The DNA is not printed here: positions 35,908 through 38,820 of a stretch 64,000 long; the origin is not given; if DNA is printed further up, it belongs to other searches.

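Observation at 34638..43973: RamC/AmfT-type class III lanthipeptide (SapB-like) island: lanKC, two precursors, two ABC exporters and a convergent LuxR regulator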

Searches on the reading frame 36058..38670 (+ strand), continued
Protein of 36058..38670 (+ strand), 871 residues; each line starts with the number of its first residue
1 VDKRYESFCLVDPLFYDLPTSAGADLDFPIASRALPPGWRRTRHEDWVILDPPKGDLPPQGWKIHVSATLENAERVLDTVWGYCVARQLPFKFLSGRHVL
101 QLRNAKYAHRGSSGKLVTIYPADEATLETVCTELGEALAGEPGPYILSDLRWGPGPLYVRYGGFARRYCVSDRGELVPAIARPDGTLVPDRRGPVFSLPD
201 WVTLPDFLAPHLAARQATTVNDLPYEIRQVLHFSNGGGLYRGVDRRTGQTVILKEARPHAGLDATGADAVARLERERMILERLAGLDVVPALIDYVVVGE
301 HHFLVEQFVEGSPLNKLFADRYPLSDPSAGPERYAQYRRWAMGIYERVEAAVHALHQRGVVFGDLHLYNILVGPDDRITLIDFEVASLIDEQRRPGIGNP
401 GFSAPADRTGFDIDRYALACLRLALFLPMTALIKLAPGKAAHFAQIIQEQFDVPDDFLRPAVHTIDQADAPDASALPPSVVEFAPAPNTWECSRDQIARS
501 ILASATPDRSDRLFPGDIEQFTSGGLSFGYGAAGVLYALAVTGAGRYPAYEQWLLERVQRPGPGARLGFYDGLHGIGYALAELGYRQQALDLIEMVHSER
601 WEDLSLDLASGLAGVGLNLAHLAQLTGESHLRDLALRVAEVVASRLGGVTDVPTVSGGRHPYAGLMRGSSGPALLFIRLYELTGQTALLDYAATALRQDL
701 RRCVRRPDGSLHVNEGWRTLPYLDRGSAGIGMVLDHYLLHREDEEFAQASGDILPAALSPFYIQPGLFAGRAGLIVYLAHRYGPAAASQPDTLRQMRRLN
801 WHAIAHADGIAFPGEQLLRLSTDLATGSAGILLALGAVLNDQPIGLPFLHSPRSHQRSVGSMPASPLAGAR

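Call 25: list_cluster_members(proteins=[window:36058-38670:+, window:38728-38838:+, window:38987-39103:+, window:34638-35819:+, window:43245-43958:-, window:44184-45425:-, window:45519-48002:-])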
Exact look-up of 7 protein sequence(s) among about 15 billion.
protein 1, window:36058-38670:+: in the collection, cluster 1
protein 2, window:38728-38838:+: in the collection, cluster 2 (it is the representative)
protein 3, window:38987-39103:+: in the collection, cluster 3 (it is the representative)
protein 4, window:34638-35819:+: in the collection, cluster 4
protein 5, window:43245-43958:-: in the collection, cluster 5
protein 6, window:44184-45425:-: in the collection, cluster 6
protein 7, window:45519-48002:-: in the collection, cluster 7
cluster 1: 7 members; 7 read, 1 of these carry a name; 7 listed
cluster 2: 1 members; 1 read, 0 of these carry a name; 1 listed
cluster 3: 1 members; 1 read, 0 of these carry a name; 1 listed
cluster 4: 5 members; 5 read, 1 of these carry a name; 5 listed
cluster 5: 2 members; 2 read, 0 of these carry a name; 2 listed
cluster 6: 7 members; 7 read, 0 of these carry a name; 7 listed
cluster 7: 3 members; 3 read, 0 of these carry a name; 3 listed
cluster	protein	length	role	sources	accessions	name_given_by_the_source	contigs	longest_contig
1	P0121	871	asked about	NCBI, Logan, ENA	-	-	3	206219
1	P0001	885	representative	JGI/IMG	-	-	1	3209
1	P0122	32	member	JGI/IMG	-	methylenetetrahydrofolate dehydrogenase (NADP+)/methenyltetrahydrofolate cyclohydrolase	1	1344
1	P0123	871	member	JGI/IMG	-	-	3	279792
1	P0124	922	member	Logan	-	-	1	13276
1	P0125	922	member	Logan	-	-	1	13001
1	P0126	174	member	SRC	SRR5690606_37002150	-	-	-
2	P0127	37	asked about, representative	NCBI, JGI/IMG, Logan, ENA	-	-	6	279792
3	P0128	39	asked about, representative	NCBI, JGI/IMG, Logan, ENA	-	-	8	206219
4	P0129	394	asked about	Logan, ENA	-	-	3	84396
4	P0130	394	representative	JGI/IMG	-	-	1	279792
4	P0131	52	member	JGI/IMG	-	hypothetical protein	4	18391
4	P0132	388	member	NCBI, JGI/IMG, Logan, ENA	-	-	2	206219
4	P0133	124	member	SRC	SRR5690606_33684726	-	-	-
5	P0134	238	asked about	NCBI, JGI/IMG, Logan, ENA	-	-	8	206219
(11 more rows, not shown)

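Call 35: search_solved_structures(query=window:36058-38670:+, max_evalue=1e-78, show_alignments=5)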
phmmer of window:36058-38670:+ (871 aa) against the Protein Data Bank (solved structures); distinct sequences matched with E-value up to 1e-78: 7.
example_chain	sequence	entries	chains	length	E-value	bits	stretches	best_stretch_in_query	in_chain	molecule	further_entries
9wop_A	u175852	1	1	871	4.2e-93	316.2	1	55-851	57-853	Protein kinase domain-containing protein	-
9wj0_A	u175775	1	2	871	6.3e-93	315.6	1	55-851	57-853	Protein kinase domain-containing protein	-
9ugq_A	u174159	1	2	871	1.4e-85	291.3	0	7-437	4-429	SalKC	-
7wj6_A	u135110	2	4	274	8.8e-85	288.7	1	219-477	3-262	Serine/threonine protein kinase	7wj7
8sap_A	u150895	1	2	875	2.9e-81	277.1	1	55-852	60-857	Class III lanthionine synthetase LanKC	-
8sao_B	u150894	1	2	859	3.1e-81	276.9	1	55-852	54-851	Class III lanthionine synthetase LanKC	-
8sam_A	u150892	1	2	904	3.3e-81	276.9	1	55-852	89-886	Class III lanthipeptide, Class III lanthionine synthetase LanKC fusion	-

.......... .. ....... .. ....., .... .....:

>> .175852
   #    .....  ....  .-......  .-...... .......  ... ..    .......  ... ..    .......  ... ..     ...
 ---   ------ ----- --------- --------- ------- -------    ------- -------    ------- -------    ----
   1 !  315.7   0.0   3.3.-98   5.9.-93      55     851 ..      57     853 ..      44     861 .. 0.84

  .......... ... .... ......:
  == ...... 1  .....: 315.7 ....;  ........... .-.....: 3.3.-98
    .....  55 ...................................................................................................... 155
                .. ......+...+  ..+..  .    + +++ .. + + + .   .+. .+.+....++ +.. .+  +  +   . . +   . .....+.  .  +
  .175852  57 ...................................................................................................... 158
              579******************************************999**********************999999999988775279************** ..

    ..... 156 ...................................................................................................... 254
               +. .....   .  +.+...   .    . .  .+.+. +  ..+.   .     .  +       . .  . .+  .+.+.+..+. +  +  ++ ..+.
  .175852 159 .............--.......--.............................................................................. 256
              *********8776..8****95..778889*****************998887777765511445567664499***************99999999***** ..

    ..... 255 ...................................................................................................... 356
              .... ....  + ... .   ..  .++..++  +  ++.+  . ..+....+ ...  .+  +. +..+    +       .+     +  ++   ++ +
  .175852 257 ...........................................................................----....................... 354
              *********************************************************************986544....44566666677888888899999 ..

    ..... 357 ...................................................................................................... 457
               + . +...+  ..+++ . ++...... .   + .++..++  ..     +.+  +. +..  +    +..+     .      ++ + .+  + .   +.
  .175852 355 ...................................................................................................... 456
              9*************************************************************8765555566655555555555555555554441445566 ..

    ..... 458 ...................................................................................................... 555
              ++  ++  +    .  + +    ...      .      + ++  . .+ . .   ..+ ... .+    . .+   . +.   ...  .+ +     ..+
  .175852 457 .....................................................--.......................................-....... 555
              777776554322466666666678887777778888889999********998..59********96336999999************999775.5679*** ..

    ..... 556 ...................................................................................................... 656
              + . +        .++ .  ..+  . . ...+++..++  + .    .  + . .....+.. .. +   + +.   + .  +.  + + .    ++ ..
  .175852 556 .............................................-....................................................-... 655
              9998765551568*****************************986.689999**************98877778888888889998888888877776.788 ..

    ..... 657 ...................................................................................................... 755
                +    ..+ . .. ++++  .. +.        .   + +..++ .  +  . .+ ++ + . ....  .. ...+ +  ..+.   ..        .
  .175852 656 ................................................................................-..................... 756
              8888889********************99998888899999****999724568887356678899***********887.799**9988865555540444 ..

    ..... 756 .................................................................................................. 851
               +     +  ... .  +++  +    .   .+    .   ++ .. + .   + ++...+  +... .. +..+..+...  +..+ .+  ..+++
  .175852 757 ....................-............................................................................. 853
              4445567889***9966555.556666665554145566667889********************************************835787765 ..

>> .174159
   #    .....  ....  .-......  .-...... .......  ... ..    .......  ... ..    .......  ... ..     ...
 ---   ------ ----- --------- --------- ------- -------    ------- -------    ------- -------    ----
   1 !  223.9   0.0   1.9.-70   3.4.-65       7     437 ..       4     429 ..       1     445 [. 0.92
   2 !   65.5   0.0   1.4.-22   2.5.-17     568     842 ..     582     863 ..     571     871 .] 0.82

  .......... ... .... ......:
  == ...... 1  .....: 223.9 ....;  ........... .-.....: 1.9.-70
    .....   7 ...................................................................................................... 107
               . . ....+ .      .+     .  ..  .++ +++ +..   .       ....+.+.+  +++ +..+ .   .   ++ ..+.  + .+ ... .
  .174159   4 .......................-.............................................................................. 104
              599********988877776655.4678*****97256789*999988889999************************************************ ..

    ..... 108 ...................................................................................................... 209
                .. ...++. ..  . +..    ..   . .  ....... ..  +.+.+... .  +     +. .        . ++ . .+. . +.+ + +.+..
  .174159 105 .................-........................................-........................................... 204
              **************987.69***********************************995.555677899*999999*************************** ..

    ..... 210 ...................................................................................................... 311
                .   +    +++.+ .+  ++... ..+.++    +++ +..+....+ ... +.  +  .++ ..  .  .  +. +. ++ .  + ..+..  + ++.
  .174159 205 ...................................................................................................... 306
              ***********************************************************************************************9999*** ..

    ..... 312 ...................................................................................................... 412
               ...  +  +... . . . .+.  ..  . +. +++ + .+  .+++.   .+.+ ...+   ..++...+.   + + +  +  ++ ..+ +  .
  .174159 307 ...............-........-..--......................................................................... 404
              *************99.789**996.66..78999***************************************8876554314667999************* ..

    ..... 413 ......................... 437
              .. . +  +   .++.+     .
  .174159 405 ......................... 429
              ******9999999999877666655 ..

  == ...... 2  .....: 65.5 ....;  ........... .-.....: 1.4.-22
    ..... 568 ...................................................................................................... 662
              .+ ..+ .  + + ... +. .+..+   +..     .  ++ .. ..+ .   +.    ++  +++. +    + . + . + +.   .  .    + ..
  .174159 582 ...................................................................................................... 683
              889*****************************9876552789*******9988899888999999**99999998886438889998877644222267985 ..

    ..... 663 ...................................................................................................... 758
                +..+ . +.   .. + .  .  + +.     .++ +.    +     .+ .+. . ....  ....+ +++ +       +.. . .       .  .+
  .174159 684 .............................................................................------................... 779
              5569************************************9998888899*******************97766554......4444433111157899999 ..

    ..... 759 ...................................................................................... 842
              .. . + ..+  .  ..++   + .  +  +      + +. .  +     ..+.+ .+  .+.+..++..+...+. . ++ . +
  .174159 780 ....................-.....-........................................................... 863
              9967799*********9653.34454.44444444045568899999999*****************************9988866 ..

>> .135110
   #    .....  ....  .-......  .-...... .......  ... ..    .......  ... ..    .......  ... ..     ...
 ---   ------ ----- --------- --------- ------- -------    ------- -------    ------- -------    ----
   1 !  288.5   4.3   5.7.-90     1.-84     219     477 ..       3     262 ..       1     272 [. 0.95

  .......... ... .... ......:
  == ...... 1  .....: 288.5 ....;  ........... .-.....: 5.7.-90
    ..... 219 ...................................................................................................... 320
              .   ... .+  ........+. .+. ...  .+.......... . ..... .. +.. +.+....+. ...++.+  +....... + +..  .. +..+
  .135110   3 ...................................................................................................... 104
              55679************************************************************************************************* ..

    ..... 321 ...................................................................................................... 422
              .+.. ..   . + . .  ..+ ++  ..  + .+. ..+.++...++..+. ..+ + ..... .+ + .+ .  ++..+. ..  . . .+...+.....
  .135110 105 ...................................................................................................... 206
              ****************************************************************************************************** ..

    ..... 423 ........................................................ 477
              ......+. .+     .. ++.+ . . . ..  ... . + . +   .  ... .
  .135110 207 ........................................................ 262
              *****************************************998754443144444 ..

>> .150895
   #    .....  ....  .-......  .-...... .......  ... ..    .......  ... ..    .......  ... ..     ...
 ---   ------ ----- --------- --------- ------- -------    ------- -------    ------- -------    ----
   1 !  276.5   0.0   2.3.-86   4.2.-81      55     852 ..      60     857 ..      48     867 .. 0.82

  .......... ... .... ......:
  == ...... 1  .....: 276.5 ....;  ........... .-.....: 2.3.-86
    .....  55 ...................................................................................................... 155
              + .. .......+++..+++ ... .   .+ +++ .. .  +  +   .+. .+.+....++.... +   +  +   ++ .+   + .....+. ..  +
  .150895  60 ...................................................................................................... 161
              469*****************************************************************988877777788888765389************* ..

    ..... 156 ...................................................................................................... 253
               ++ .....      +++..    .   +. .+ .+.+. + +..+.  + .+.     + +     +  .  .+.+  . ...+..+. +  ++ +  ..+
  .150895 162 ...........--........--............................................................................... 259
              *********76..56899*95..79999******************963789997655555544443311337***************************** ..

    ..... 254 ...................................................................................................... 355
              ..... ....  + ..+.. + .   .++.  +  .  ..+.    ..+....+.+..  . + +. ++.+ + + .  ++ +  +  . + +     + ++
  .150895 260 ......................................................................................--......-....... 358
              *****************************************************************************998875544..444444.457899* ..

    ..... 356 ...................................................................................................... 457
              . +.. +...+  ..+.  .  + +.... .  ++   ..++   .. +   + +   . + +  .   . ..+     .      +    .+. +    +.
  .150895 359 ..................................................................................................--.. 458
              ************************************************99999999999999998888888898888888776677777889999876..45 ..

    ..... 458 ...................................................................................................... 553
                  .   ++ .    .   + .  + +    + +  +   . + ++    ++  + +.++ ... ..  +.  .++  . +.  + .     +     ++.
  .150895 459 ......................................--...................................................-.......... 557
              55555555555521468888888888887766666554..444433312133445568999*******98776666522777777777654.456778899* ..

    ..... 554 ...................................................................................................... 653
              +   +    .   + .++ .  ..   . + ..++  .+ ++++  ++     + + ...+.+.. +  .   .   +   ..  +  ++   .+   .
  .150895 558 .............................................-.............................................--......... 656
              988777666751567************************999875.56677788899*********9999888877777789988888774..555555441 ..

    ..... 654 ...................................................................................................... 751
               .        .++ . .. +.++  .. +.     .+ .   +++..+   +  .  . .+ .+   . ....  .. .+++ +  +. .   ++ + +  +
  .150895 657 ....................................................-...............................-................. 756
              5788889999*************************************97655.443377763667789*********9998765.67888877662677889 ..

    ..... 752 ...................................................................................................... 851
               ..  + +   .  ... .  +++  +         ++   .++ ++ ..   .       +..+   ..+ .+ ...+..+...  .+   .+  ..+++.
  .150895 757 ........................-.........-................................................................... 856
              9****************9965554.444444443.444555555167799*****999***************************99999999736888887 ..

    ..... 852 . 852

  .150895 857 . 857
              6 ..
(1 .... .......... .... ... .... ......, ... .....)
